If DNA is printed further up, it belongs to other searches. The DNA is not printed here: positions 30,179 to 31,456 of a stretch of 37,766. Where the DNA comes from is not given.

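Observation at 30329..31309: PplA-like double-domain lipoprotein whose putative flavinylation motif carries Cys (AGCT) instead of the canonical (S/G)GAT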

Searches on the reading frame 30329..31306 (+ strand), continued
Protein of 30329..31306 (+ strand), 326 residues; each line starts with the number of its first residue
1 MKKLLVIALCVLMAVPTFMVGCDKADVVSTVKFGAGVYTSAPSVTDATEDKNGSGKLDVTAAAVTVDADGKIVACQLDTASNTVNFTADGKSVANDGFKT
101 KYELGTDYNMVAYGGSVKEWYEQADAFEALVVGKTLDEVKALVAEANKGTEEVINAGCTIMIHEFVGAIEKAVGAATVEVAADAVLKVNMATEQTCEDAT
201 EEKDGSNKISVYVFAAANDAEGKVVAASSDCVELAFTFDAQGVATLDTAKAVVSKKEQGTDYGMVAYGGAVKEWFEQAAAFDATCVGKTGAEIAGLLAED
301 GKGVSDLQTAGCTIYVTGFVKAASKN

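Call 44: search_solved_structures(query=A4, max_evalue=10, show_alignments=5)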
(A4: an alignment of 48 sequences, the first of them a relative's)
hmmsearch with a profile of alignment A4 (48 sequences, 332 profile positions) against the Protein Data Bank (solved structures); distinct sequences matched with E-value up to 10: 1.
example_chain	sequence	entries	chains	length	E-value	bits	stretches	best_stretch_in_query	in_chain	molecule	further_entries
2kzx_A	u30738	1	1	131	6.2e-10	41.8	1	107-181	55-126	Uncharacterized protein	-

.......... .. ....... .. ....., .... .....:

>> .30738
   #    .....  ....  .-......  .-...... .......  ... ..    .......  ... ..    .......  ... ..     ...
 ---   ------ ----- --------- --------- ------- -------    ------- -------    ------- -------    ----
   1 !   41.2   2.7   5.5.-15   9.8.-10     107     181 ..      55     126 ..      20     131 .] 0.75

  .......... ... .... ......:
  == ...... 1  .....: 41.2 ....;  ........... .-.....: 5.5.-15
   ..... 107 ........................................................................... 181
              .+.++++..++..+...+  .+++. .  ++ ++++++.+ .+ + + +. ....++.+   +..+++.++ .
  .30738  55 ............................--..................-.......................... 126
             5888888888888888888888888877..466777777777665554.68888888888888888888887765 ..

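Call 45: search_protein_families(library=pfam, alignment_id=A4, max_evalue=1)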
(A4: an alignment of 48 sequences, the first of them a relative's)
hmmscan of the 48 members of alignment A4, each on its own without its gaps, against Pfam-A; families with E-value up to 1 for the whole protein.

A. member 1, P0001 (326 aa): 4 families
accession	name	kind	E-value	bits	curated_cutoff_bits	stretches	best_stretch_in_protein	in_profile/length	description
PF24889.1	CCTL2_WNK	-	0.012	15.9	27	1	66-87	8-29/75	WNK CCTL2 domain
PF00622.36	SPRY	-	0.11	13.1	26.3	1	67-93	63-89/121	SPRY domain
PF16985.10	DUF5086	-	0.24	11.8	27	0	251-284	90-123/137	Domain of unknown function (DUF5086)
PF05862.16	IceA2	-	0.46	10.9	25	0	51-75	16-40/59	Helicobacter pylori IceA2 protein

B. families by the number of members that match (of 48 scanned): 94 families (the first 25 are shown)
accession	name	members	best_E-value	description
PF09448.16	MmlI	6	0.026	Methylmuconolactone methyl-isomerase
PF00622.36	SPRY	5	0.00024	SPRY domain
PF00541.23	Adeno_knob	4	0.0019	Adenoviral fibre protein (knob domain)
PF08842.16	Mfa2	2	7.9e-05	Fimbrillin-A associated anchor proteins Mfa1 and Mfa2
PF20763.3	UDG-inhib_P56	2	0.008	Phage phi29, UDG inhibitor P56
PF24889.1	CCTL2_WNK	2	0.012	WNK CCTL2 domain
PF19631.4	Trypco2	2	0.024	Trypsin-co-occurring domain 2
PF19081.6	Ig_7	2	0.045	Ig-like domain CHU_C associated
PF02470.25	MlaD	2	0.13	MlaD protein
PF13627.12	LptM_cons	2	0.24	LPS-assembly lipoprotein LptM, conserved region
PF07559.19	FlgE_D2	2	0.51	Flagellar basal body protein FlaE D2 domain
PF20549.3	DUF6763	1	0.0002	Family of unknown function (DUF6763)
PF24848.1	DUF7723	1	0.00033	Family of unknown function (DUF7723)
PF22128.2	Alp7A_like_C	1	0.00037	Alp7A C-terminal domain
PF09868.14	DUF2095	1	0.00064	Uncharacterized protein conserved in archaea (DUF2095)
PF04205.19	FMN_bind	1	0.0059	FMN-binding domain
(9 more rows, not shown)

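Call 52: find_homologous_proteins(query=A6, max_evalue=1e-10)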
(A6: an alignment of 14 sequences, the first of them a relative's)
Query A6 (14 sequences) (326 aa, profile of the alignment): 3312 proteins with E <= 1e-10 among 8000 candidates; the best 120 are listed.
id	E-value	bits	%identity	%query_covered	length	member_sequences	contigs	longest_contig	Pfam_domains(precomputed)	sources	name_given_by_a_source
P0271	1.2e-227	773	34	91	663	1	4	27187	-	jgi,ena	-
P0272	1.2e-226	769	41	90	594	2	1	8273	PF00622.37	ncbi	-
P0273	1.7e-216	736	37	92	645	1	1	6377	-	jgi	-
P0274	3.1e-208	709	39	85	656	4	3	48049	-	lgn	-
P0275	5.8e-206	701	32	95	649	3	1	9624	-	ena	-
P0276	4.6e-199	679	35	89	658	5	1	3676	-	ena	-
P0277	2.0e-197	673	35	87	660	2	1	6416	-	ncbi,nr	ncbi:MAG: hypothetical protein J6R47_01035 [Acholeplasmatales bacterium]|nr:hypothetical protein [Ac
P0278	6.6e-197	672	31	87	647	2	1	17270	PF08842.17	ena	-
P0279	6.6e-197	671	33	90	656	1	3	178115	-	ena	-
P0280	9.8e-197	671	33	90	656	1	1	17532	-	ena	-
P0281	6.8e-196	668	33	87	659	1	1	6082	-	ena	-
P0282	9.5e-196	668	33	87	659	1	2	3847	-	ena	-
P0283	1.1e-194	664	32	90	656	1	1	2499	-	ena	-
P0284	3.1e-194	663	34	88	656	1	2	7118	-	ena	-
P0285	1.1e-193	661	34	89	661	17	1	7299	-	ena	-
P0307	6.3e-182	622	34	97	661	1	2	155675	-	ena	-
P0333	4.4e-163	560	35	99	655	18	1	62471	-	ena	-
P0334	1.8e-162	558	37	70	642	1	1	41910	-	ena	-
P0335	6.0e-158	543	41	90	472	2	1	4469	PF04205.20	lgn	-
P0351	1.3e-134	467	41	99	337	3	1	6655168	-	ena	-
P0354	2.3e-134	466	38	98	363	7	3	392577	-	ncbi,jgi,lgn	-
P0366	1.2e-133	464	40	98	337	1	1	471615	-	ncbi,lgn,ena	-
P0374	2.6e-133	462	37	99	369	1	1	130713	-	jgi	-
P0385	1.2e-132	460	44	89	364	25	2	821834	-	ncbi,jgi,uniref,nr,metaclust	ncbi:hypothetical protein [Sedimentibacter sp. B4]|uniref:hypothetical protein n=1 Tax=Sedimentibact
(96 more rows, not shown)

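Call 54: find_encoding_contigs(protein=P0351, flank=8000, max_places=2)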
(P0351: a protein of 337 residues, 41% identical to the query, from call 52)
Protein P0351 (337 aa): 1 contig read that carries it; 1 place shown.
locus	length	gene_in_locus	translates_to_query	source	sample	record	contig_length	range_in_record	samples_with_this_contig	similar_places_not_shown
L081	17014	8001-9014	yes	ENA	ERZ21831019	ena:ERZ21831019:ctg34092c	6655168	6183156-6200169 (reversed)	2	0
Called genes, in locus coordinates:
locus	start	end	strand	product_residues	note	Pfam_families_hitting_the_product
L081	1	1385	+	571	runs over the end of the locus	-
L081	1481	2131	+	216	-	-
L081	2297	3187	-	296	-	PF00165:HTH_AraC (faint), PF12833:HTH_18, PF06445:GyrI-like, PF14526:Cass2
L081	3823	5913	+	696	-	PF00070:Pyr_redox (faint), PF01266:DAO (faint), PF07992:Pyr_redox_2, PF13454:NAD_binding_9 (faint), PF13738:Pyr_redox_3 (faint)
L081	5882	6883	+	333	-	PF00348:polyprenyl_synt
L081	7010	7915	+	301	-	PF01040:UbiA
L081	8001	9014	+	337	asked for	-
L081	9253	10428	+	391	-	PF02424:ApbE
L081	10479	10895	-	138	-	PF09945:DUF2177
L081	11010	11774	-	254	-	PF06966:DUF1295, PF02544:Steroid_dh, PF04191:PEMT (weak), PF04140:ICMT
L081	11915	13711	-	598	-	PF02734:Dak2, PF13684:FakA-like_C (faint), PF21645:FakA-like_M, PF02645:DegV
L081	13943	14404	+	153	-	PF13404:HTH_AsnC-type, PF13412:HTH_24, PF01047:MarR (weak), PF01037:AsnC_trans_reg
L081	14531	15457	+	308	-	PF01022:HTH_5 (weak), PF12840:HTH_20, PF13412:HTH_24 (weak)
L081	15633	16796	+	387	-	PF10509:GalKase_gal_bdg, PF00288:GHMP_kinases_N, PF08544:GHMP_kinases_C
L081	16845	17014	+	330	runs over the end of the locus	PF01073:3Beta_HSD, PF01370:Epimerase, PF02719:Polysacc_synt_2, PF04321:RmlD_sub_bind, PF07993:NAD_binding_4 (faint), PF13460:NAD_binding_10 (weak), PF16363:GDP_Man_Dehyd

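Call 55: find_encoding_contigs(protein=P0385, flank=8000, max_places=2)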
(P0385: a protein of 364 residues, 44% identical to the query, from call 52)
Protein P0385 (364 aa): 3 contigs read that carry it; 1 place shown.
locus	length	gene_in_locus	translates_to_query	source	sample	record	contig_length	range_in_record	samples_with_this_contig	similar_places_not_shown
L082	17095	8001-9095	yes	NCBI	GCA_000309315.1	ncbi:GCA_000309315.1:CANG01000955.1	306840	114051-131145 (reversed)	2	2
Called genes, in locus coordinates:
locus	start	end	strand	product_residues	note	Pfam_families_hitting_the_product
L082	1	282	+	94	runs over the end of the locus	PF03977:OAD_beta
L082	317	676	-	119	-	PF02579:Nitro_FeMo-Co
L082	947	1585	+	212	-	PF00702:Hydrolase, PF12710:HAD, PF13419:HAD_2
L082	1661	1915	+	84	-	PF10704:DUF2508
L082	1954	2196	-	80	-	PF13443:HTH_26 (weak)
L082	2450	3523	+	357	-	PF01757:Acyl_transf_3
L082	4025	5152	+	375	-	PF00375:SDF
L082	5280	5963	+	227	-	PF03315:SDH_beta, PF01842:ACT, PF22629:ACT_AHAS_ss (weak)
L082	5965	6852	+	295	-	PF03313:SDH_alpha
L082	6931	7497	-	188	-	-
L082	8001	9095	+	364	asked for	-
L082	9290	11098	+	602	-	PF00664:ABC_membrane, PF02463:SMC_N (weak), PF00005:ABC_tran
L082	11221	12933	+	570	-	PF00664:ABC_membrane, PF00005:ABC_tran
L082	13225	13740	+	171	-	PF07155:ECF-ribofla_trS, PF12822:ECF_trnsprt (weak)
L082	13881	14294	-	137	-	-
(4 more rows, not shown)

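Call 56: find_encoding_contigs(protein=P0307, flank=8000, max_places=2)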
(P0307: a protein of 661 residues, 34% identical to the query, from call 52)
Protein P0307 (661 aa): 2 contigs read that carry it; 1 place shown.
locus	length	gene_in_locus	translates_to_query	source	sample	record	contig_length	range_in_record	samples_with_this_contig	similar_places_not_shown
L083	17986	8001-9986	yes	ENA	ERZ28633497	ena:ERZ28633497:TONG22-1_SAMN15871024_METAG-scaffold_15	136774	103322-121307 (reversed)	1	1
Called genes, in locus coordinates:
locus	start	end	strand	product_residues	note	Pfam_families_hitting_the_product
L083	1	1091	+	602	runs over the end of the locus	PF25990:Beta-barrel_YknX (weak), PF25967:RND-MFP_C (weak), PF25975:CzcB_C (weak), PF25989:YknX_C (weak)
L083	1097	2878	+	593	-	-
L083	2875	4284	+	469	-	-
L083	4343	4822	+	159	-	-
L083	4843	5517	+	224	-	PF00005:ABC_tran, PF02463:SMC_N (weak), PF13304:AAA_21 (faint)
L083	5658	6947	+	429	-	PF00654:Voltage_CLC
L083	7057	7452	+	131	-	PF07009:NusG_II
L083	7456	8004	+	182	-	PF07456:Hpre_diP_synt_I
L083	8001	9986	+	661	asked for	-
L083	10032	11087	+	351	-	PF02424:ApbE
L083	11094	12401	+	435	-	PF13375:RnfC_N, PF01512:Complex1_51K, PF10531:SLBB, PF12838:Fer4_7, PF13183:Fer4_8 (weak), PF13187:Fer4_9 (weak), PF13237:Fer4_10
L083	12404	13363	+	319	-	PF03116:NQR2_RnfD_RnfE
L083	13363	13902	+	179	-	PF04205:FMN_bind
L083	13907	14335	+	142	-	-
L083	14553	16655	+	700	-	PF02743:dCache_1, PF22673:MCP-like_PDC_1, PF00672:HAMP, PF18947:HAMP_2 (faint), PF00015:MCPsignal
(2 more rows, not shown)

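Call 58: find_encoding_contigs(protein=P0366, flank=8000, max_places=2)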
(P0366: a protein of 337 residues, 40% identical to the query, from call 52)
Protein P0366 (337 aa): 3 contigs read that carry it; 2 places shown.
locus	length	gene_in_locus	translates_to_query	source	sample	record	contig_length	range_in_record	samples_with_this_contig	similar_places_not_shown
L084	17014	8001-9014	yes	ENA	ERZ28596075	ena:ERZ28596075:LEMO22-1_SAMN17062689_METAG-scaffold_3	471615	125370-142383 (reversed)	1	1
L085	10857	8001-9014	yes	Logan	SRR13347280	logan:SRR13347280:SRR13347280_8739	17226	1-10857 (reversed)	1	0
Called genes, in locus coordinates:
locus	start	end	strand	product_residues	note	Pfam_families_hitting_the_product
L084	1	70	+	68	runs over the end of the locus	PF01192:RNA_pol_Rpb6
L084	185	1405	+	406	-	PF02441:Flavoprotein, PF04127:DFP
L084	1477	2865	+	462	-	PF28494:GlyRS_ins_1 (faint), PF00587:tRNA-synt_2b, PF03129:HGTP_anticodon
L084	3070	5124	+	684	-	PF01266:DAO (faint), PF07992:Pyr_redox_2, PF13454:NAD_binding_9 (faint), PF00070:Pyr_redox (weak)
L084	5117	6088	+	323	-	PF00348:polyprenyl_synt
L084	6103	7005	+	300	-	PF01040:UbiA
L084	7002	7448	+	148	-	PF07009:NusG_II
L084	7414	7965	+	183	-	PF07456:Hpre_diP_synt_I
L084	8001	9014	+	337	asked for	-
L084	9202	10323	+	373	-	PF02424:ApbE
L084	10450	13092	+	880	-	PF01326:PPDK_N, PF00391:PEP-utilizers, PF02896:PEP-utilizers_C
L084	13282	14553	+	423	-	PF00990:GGDEF, PF00563:EAL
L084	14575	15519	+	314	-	PF03547:Mem_trans, PF01758:SBF (weak)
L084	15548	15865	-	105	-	-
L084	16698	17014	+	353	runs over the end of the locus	PF02073:Peptidase_M29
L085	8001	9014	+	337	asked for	-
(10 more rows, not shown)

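Call 59: find_encoding_contigs(protein=P0354, flank=8000, max_places=2)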
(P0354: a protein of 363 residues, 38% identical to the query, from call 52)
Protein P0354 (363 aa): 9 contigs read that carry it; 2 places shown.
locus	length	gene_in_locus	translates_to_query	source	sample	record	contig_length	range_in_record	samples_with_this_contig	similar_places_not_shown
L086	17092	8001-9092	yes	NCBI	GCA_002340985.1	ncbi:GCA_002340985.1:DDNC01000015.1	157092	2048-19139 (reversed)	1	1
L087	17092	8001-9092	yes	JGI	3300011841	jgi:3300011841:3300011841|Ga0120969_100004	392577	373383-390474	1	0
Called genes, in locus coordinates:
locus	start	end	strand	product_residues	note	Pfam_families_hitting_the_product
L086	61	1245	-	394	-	-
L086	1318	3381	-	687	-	PF00989:PAS, PF08448:PAS_4, PF13426:PAS_9 (weak), PF00989:PAS, PF13188:PAS_8 (weak), PF13426:PAS_9, PF00990:GGDEF, PF00563:EAL, +2 more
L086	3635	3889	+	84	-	PF10704:DUF2508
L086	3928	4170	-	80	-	PF13443:HTH_26 (weak)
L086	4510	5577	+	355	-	PF01757:Acyl_transf_3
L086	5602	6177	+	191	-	-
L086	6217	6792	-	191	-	-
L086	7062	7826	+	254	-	PF09339:HTH_IclR, PF01614:IclR_C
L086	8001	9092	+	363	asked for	-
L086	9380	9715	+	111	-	PF12840:HTH_20 (faint), PF01022:HTH_5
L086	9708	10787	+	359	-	PF03599:CdhD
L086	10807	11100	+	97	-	PF13484:Fer4_16 (faint), PF00037:Fer4 (weak), PF12797:Fer4_2 (weak), PF13237:Fer4_10 (weak), PF12837:Fer4_6 (weak), PF12838:Fer4_7, PF13187:Fer4_9, PF00037:Fer4 (weak), +1 more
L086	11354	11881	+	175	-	PF12746:GNAT_acetyltran (faint), PF13420:Acetyltransf_4, PF00583:Acetyltransf_1, PF13302:Acetyltransf_3, PF13508:Acetyltransf_7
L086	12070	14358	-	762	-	-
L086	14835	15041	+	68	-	PF13237:Fer4_10 (faint), PF25160:LdpA_Fe-S-bd (faint), PF00037:Fer4 (weak), PF12838:Fer4_7 (weak), PF13187:Fer4_9 (weak), PF00037:Fer4 (weak), PF12837:Fer4_6, PF14697:Fer4_21 (weak), +4 more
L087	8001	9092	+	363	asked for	-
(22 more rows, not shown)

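Call 63: find_encoding_contigs(protein=P0333, flank=8000, max_places=2)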
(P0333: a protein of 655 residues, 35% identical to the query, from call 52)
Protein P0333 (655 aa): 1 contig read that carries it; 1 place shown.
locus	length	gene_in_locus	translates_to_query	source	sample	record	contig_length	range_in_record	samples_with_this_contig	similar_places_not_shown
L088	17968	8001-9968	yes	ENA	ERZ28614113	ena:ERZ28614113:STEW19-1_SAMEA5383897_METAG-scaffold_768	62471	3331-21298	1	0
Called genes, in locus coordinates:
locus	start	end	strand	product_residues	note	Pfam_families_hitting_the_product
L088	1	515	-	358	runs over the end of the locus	PF01381:HTH_3, PF12844:HTH_19 (weak), PF13443:HTH_26 (faint), PF13560:HTH_31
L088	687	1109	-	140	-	PF14198:TnpV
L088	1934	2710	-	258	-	PF03309:Pan_kinase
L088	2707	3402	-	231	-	PF12822:ECF_trnsprt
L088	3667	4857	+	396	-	PF02441:Flavoprotein, PF04127:DFP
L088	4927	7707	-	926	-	PF18998:Flg_new_2 (faint), PF14262:Cthe_2159 (faint), PF09479:Flg_new, PF03442:CBM_X2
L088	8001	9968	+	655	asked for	-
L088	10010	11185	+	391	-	PF02424:ApbE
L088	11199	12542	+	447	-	PF13375:RnfC_N, PF01512:Complex1_51K, PF10531:SLBB, PF12838:Fer4_7 (weak), PF13183:Fer4_8 (weak), PF13237:Fer4_10 (weak), PF13534:Fer4_17 (weak)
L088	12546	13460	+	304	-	PF03116:NQR2_RnfD_RnfE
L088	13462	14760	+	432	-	PF04205:FMN_bind (faint)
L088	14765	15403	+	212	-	PF02508:Rnf-Nqr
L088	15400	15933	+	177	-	PF02508:Rnf-Nqr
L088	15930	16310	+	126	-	PF07009:NusG_II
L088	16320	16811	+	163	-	PF07456:Hpre_diP_synt_I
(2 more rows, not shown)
